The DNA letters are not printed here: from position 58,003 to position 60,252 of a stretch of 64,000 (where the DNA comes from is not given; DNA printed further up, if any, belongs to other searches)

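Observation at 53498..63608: Candidate uncharacterised RiPP-like peptide maturation/export locus: radical SAM/SPASM enzyme, leader-plus-core precursor, two terpene-cyclase-like repeat proteins, M50-like intramembrane protease, FtsX/ADOP permease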

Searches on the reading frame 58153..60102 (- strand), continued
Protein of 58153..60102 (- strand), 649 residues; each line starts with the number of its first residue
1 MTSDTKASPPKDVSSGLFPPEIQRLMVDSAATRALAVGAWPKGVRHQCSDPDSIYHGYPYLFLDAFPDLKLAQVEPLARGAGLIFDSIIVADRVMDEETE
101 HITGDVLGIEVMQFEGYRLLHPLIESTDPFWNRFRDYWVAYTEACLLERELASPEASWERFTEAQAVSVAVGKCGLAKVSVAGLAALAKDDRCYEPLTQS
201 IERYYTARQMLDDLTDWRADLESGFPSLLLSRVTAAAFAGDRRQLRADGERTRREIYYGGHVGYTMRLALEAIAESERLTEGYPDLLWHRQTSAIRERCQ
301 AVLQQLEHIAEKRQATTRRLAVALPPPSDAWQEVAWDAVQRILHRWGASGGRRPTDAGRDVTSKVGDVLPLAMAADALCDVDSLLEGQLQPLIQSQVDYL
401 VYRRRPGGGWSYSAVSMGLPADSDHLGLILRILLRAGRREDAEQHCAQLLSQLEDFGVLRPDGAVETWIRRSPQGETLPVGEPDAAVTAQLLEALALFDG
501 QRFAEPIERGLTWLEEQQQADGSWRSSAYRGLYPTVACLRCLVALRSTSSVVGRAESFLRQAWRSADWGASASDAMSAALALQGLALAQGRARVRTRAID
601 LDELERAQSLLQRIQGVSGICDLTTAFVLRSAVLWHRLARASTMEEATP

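Call 21: find_related_loci(query=A1, collection=genome_contigs, flank=10000)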
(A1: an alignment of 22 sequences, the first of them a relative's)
Query A1 (649 aa) in genome_contigs; peptide patterns used: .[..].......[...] (x = any residue, [..] = any of these).
282 stretches matched a pattern; 84 encode a relative of the query (tblastn E <= 1e-3); the best 80 are kept; 79 distinct loci.
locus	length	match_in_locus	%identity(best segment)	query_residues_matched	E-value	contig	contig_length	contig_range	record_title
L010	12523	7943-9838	44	17-642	2e-137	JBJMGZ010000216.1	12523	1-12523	MAG: Thermoanaerobaculia bacterium isolate 12C18O_48h_100_P16_coass_bin_34 k141_1168845, whole genome shotgun sequence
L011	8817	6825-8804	40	11-638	1e-125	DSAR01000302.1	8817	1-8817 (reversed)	MAG TPA_asm: Chloroflexota bacterium isolate SpSt-1153 Ga0129302_1004805, whole genome shotgun sequence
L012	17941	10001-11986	38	11-638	1e-123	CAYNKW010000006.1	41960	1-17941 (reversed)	MAG TPA_asm: uncultured Anaerolineae bacterium isolate SRP068000_co1_68 genome assembly, contig: NODE_854_length_41960_c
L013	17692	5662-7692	37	13-647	9e-115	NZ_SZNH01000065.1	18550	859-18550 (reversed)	Nostoc sp. PA-18-2419 strain JC1668 voucher PA182419 scaffold140.1, whole genome shotgun sequence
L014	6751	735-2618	37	53-638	4e-113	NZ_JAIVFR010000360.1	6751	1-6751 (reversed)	Nostoc sp. CHAB 5715 NODE_360_length_6751_cov_15.130133, whole genome shotgun sequence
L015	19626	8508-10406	33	58-638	3e-105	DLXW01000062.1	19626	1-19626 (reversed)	MAG TPA_asm: Cyanothece sp. UBA12306 contig_3313, whole genome shotgun sequence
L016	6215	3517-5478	34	39-643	7e-99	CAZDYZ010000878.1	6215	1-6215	MAG TPA_asm: uncultured Acidobacteriaceae bacterium isolate SRP140028_co1_142 genome assembly, contig: k141_2842836, who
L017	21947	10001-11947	37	40-646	4e-115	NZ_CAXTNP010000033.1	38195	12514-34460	MAG: uncultured Nostoc sp. isolate public_SRR14722145_metawrap_bin.2 public_SRR14722145_metawrap_bin.2_33, whole genome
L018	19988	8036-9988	34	40-636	4e-94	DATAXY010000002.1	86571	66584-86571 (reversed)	MAG TPA_asm: Bryobacteraceae bacterium isolate SMAG_U5665 k141_846398, whole genome shotgun sequence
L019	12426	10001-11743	36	39-590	7e-94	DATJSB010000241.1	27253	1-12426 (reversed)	MAG TPA_asm: Terracidiphilus sp. isolate SMAG_U14982 k141_3095108, whole genome shotgun sequence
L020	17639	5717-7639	33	53-639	7e-93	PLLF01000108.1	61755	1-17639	MAG: Vulcanimicrobiota bacterium isolate fen_1528 73.20120800_E3X.55_contig_365, whole genome shotgun sequence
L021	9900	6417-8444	33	13-640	4e-90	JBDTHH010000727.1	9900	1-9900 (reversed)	MAG: Ktedonobacteraceae bacterium isolate cluster2_bin.27 k127_2312570, whole genome shotgun sequence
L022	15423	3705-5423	35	40-586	5e-90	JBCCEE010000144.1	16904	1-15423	MAG: Acidobacteriota bacterium isolate P01_B01_bin.10 k141_3016999_length_16904_cov_90.4771, whole genome shotgun sequen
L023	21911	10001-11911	33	53-638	2e-87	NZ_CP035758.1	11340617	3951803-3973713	Ktedonosporobacter rubrisoli strain SCAWS-G2 chromosome, complete genome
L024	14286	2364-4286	33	53-639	1e-86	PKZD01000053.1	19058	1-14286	MAG: Vulcanimicrobiota bacterium isolate palsa_1504 73.20120500_P13.25_contig_3656, whole genome shotgun sequence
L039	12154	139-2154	33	13-636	4e-91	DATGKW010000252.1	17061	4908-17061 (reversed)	MAG TPA_asm: Ktedonobacteraceae bacterium isolate SMAG_U9870 k141_155502, whole genome shotgun sequence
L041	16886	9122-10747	30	64-587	3e-43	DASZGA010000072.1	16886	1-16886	MAG TPA_asm: Candidatus Elarobacter sp. isolate SMAG_U6536 k141_1945547, whole genome shotgun sequence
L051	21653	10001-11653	34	40-562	2e-75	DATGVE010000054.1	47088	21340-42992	MAG TPA_asm: Candidatus Eisenbacteria bacterium isolate SMAG_U10548 k141_578307, whole genome shotgun sequence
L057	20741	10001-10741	29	54-300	1e-21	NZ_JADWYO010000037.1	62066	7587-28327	Streptomyces sp. MUM 203J Sample_203_contig000037, whole genome shotgun sequence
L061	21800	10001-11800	23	53-619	2e-20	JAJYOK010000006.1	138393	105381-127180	MAG: Bacteroidetes bacterium isolate DBS2-5.bin33 NODE_50_length_138393_cov_11.574747, whole genome shotgun sequence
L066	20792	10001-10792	28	36-299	1e-16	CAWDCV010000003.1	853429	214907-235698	MAG: uncultured Actinomycetota bacterium isolate MFD04850.bin.1.9 genome assembly, contig: contig_31337, whole genome sh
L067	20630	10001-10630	29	59-273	2e-14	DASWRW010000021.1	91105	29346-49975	MAG TPA_asm: Candidatus Elarobacter sp. isolate SMAG_U3533 k141_3223402, whole genome shotgun sequence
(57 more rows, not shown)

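Call 28: predict_structure(alignment_id=A1)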
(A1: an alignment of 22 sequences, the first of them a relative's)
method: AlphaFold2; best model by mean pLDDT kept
length: 649 residues; sequences in the alignment: 22
mean_pLDDT: 83.5   pTM: 0.68
mean pLDDT of the five models: 83.5, 82.9, 82.3, 82.0, 81.6
residues with pLDDT >= 90: 314; 70-90: 231; 50-70: 56; < 50: 48
segments of 3 or more residues with pLDDT < 50: 1-14, 312-319, 348-366, 647-649
pLDDT, mean of each block of 10 residues (from residue 1): 25 63 87 73 64 84 96 93 88 77 83 90 95 95 92 87 95 92 97 97 97 89 91 91 85 80 95 98 94 90 75 47 82 91 63 33 53 91 89 85 77 57 91 94 92 85 88 60 88 96 96 98 91 96 94 96 80 87 93 65 88 81 89 93 60
secondary structure, 60 per line:
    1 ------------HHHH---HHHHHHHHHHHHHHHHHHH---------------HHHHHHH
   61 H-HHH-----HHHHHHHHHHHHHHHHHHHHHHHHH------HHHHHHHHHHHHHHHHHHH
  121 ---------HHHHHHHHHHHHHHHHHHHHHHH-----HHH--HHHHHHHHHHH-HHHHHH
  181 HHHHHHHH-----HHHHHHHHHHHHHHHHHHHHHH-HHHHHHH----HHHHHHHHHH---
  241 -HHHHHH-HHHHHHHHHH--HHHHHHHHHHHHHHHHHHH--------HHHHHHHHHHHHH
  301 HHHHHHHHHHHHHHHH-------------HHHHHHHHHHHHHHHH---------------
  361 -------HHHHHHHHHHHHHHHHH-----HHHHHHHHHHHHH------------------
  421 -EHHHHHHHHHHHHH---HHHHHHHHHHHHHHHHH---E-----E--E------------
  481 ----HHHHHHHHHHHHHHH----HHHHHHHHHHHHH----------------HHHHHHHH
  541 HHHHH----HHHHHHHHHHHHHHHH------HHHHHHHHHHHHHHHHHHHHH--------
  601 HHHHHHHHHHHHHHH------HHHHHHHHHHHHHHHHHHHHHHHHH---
elements in order: H13-16 H20-38 H54-61 H71-95 H102-120 H130-152 H163-173 H175-188 H194-215 H217-223 H228-237 H242-247 H249-258 H261-279 H288-316 H330-345 H368-384 H390-402 H423-435 H439-455 H485-499 H504-516 H533-545 H550-565 H572-592 H601-615 H622-646

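Call 38: search_protein_families(library=pfam, proteins=[L067:8628-9890:+, L019:6443-7411:+, L019:7408-9357:+, L051:11968-12723:+, L051:12720-15035:+, L039:2286-3092:+, L061:8639-9838:+, L041:3636-4427:+, L066:11039-11728:-, L057:9006-9389:+], max_evalue=0.01)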
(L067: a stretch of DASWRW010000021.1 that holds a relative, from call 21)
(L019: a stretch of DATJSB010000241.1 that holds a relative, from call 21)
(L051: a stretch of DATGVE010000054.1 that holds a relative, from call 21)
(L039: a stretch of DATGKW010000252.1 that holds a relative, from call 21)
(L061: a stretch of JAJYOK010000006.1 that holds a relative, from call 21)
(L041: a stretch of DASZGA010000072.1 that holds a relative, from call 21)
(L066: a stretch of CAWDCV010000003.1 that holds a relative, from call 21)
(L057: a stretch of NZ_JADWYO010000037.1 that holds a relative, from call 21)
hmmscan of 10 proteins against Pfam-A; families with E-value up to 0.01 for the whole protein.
L067:8628-9890:+ (420 aa): 4 families
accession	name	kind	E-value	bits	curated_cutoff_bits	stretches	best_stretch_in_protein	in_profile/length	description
PF06722.18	EryCIII-like_C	-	3e-10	40.7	31.7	1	271-403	10-145/145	Erythromycin biosynthesis protein CIII-like, C-terminal domain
PF13439.12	Glyco_transf_4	-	0.00088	19.8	28.5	1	38-122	10-88/170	Glycosyltransferase Family 4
PF03033.26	Glyco_transf_28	-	0.0012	19.3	26.2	1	25-112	4-94/139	Glycosyltransferase family 28 N-terminal domain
PF00201.24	UDPGT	-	0.0041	16.4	19.5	1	291-384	322-419/499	UDP-glucoronosyl and UDP-glucosyl transferase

L019:6443-7411:+ (322 aa): 1 family
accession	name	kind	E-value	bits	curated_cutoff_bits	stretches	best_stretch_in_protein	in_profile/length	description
PF00348.22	polyprenyl_synt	-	3e-36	125.4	27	1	56-246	4-195/251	Polyprenyl synthetase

L019:7408-9357:+ (649 aa): 2 families
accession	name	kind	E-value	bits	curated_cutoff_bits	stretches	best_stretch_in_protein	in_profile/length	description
PF04055.27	Radical_SAM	-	3.8e-18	66.7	29.5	1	202-363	2-165/166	Radical SAM superfamily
PF02310.24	B12-binding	-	1.2e-15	57.8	32.1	1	21-141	11-120/121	B12 binding domain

L051:11968-12723:+ (251 aa): 5 families
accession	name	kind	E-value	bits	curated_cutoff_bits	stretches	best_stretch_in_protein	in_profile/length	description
PF00005.33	ABC_tran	-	1.2e-35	123.5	25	1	38-185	2-136/137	ABC transporter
PF13304.12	AAA_21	-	7e-09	36.6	27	1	148-219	228-302/304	AAA domain, putative AbiEii toxin, Type IV TA system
PF02463.25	SMC_N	-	0.00026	20.9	40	0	42-64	20-41/220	RecF/RecN/SMC N terminal domain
PF13555.12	AAA_29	-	0.00028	21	27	1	49-64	24-39/61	P-loop containing region of AAA domain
PF13476.12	AAA_23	-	0.002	19.2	27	1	39-64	12-36/201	AAA domain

L051:12720-15035:+ (771 aa): 1 family
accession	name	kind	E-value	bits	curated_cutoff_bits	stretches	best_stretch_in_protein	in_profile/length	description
PF02687.27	FtsX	-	2.3e-19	70.1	25.5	2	645-763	2-120/120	FtsX-like permease C-terminal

L039:2286-3092:+ (268 aa): 1 family
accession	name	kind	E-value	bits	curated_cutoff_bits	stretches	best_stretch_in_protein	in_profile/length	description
PF02517.21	Rce1-like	-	5.5e-17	62.3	22.4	1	107-207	4-92/93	Type II CAAX prenyl endopeptidase Rce1-like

L061:8639-9838:+ (399 aa): 11 families
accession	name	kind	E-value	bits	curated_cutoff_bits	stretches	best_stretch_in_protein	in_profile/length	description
PF13428.12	TPR_14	-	2.6e-11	43.5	23.5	0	238-275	5-42/44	Tetratricopeptide repeat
PF13432.12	TPR_16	-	7.3e-10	39.5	32.7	1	316-372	1-56/65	Tetratricopeptide repeat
PF13174.12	TPR_6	-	2.9e-07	31.2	26.3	1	351-371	4-24/33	Tetratricopeptide repeat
PF13181.12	TPR_8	-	6.5e-07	29.5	25.7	0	350-371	4-25/34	Tetratricopeptide repeat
PF13176.12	TPR_7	-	1.1e-06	28.7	27.9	0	316-344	3-33/36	Tetratricopeptide repeat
PF13424.12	TPR_12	-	3.1e-06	27.7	30.1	1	301-340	34-73/77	Tetratricopeptide repeat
PF14559.12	TPR_19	-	1.3e-05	25.9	25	0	58-82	4-28/68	Tetratricopeptide repeat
PF07719.23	TPR_2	-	2.3e-05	24.6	27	0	350-371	4-25/34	Tetratricopeptide repeat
PF12569.14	NatA_aux_su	-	0.00012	21.6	33.3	1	212-297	17-102/515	N-terminal acetyltransferase A, auxiliary subunit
PF25064.1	ARM_TT21_5th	-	0.00025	21.8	27.8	1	235-306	2-73/117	TT21 fifth ARM repeats domain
PF00515.34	TPR_1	-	0.0081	16.4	27.8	1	350-371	4-25/34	Tetratricopeptide repeat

L041:3636-4427:+ (263 aa): 0 families

L066:11039-11728:- (229 aa): 0 families

L057:9006-9389:+ (127 aa): 0 families

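Call 59: find_homologous_proteins(query=L061:9875-11926:+, max_evalue=1e-10)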
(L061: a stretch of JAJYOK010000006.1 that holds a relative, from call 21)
Query L061:9875-11926:+ (683 aa): 15 proteins with E <= 1e-10 among 8000 candidates.
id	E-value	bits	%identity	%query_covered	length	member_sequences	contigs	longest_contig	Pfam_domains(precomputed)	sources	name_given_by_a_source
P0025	0.0e+0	1579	100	100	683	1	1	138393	PF13243.13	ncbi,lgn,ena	-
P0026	7.5e-202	691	46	99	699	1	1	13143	PF13243.13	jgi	jgi:squalene-hopene/tetraprenyl-beta-curcumene cyclase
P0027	1.9e-200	686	46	99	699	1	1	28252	PF13243.13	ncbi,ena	-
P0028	6.7e-192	658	44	99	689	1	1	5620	PF13243.13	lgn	-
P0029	1.0e-183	631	45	94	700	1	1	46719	PF13243.13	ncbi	-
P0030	1.6e-177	610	43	99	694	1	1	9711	PF13243.13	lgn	-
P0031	5.5e-170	585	39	99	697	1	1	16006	PF13243.13,PF00432.28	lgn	-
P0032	1.9e-161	557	43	99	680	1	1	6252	PF13243.13,PF13249.13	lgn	-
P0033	2.7e-161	557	41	95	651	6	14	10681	PF13243.13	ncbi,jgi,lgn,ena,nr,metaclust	ncbi:MAG: hypothetical protein COW71_07735 [Ignavibacteriales bacterium CG18_big_fil_WC_8_21_14_2_50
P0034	1.4e-108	383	34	93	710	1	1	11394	PF13243.13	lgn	-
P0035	5.9e-99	351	33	93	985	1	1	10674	PF25594.2,PF13243.13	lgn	-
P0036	4.4e-95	338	33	85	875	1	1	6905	PF25594.2,PF13243.13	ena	-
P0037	5.1e-87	311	31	92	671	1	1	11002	PF13243.13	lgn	-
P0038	2.1e-65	240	31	85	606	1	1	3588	PF13243.13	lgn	-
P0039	2.7e-47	180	34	50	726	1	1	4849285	PF13243.13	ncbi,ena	-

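Call 60: find_encoding_contigs(protein=P0039, flank=8000, max_places=2)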
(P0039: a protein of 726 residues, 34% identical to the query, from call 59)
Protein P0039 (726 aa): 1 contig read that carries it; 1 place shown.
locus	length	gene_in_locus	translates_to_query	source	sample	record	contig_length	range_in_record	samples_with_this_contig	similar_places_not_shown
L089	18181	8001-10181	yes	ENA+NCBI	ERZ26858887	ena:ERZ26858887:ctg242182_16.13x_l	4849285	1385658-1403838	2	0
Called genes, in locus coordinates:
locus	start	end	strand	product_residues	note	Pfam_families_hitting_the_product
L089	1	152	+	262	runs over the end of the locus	-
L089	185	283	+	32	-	-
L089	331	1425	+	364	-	PF00154:RecA_N, PF08423:Rad51, PF06745:ATPase (weak), PF27531:MT3502_N (weak), PF21096:RecA_C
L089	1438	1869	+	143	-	-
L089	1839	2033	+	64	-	-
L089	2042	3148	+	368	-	PF01156:IU_nuc_hydro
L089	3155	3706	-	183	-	PF00255:GSHPx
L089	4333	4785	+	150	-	-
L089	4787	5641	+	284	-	-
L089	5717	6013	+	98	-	-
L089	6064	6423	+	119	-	-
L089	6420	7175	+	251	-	PF19541:DUF6065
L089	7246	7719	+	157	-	PF07747:MTH865 (faint)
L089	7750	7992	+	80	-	-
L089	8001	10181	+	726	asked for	PF13243:SQHop_cyclase_C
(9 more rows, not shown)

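Call 77: search_protein_families(library=pfam, proteins=[L017:4709-6682:+, L017:7885-8370:-, L017:13696-14256:-, L017:14629-15723:-, L017:15786-16253:-, L017:16781-17329:-, L017:17339-18427:-, L017:9893-11977:+], max_evalue=0.001)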
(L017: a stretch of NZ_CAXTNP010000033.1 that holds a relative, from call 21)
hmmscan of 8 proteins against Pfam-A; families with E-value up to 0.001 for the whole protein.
L017:4709-6682:+ (657 aa): 18 families
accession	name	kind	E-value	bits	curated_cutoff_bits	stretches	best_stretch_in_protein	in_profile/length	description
PF00515.34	TPR_1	-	3.1e-34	115.8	27.8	2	473-503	2-32/34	Tetratricopeptide repeat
PF07719.23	TPR_2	-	1e-31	106.8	27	2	473-503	2-32/34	Tetratricopeptide repeat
PF13181.12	TPR_8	-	1.8e-26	90.4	25.7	2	473-503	2-32/34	Tetratricopeptide repeat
PF13414.12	TPR_11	-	3.3e-22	78.3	26.8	4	584-622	4-42/42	TPR repeat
PF13371.12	TPR_9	-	1.8e-19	69.9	35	2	602-651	23-72/73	Tetratricopeptide repeat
PF13432.12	TPR_16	-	1e-18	67.8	32.7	1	478-538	3-63/65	Tetratricopeptide repeat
PF14559.12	TPR_19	-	1.7e-18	67.1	25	2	486-539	5-58/68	Tetratricopeptide repeat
PF13431.12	TPR_17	-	3.5e-18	64.7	24.4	0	460-492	1-33/34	Tetratricopeptide repeat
PF13424.12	TPR_12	-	4.5e-17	62.5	30.1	1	398-464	7-71/77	Tetratricopeptide repeat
PF13428.12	TPR_14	-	2.3e-16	59.1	23.5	0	444-479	7-42/44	Tetratricopeptide repeat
PF13374.12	TPR_10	-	3.8e-08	33.5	27.5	0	474-501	4-31/42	Tetratricopeptide repeat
PF12569.14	NatA_aux_su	-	1.2e-07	31.6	33.3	1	439-500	190-254/515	N-terminal acetyltransferase A, auxiliary subunit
PF13174.12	TPR_6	-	2.7e-07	31.2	26.3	0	442-468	4-30/33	Tetratricopeptide repeat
PF09976.15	TPR_21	-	2.3e-06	27.9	25.5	1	418-500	93-174/193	Tetratricopeptide repeat-like domain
PF13176.12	TPR_7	-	3.3e-06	27.2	27.9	0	442-463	3-24/36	Tetratricopeptide repeat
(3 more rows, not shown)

L017:7885-8370:- (161 aa): 1 family
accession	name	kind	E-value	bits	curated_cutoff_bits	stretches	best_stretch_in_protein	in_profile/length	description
PF13358.12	DDE_3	-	7.6e-20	71.7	28.6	1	14-123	41-145/146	DDE superfamily endonuclease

L017:13696-14256:- (186 aa): 1 family
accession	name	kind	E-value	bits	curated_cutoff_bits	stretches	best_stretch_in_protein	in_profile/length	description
PF05406.20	WGR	-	6.5e-20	71.5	22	1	1-72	1-77/79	WGR domain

L017:14629-15723:- (364 aa): 5 families
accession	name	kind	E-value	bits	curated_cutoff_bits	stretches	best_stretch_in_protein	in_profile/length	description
PF00004.35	AAA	-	5.6e-30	104.9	21.2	1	121-247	1-130/131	ATPase family associated with various cellular activities (AAA)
PF17862.7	AAA_lid_3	-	1.1e-09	38.1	27.2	1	274-315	4-44/45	AAA+ lid domain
PF07728.20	AAA_5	-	8.9e-05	23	22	1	120-189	1-78/139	AAA domain (dynein-related subfamily)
PF13191.12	AAA_16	-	0.00013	23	32.6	0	110-141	16-47/167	AAA ATPase domain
PF13401.12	AAA_22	-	0.00082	20.1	27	0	121-142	8-29/130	AAA domain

L017:15786-16253:- (155 aa): 0 families

L017:16781-17329:- (182 aa): 1 family
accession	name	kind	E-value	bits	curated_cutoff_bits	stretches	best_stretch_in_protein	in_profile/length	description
PF06868.16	DUF1257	-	7.8e-16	58.6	22.2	1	53-169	1-103/103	Protein of unknown function (DUF1257)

L017:17339-18427:- (362 aa): 0 families

L017:9893-11977:+ (694 aa): 2 families
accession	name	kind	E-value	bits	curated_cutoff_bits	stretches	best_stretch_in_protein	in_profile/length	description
PF13243.12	SQHop_cyclase_C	-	2.3e-18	66.7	26.1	1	420-648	54-289/319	Squalene-hopene cyclase C-terminal domain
PF13249.12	SQHop_cyclase_N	-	9.2e-05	22.2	26.2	1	533-597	5-69/291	Squalene-hopene cyclase N-terminal domain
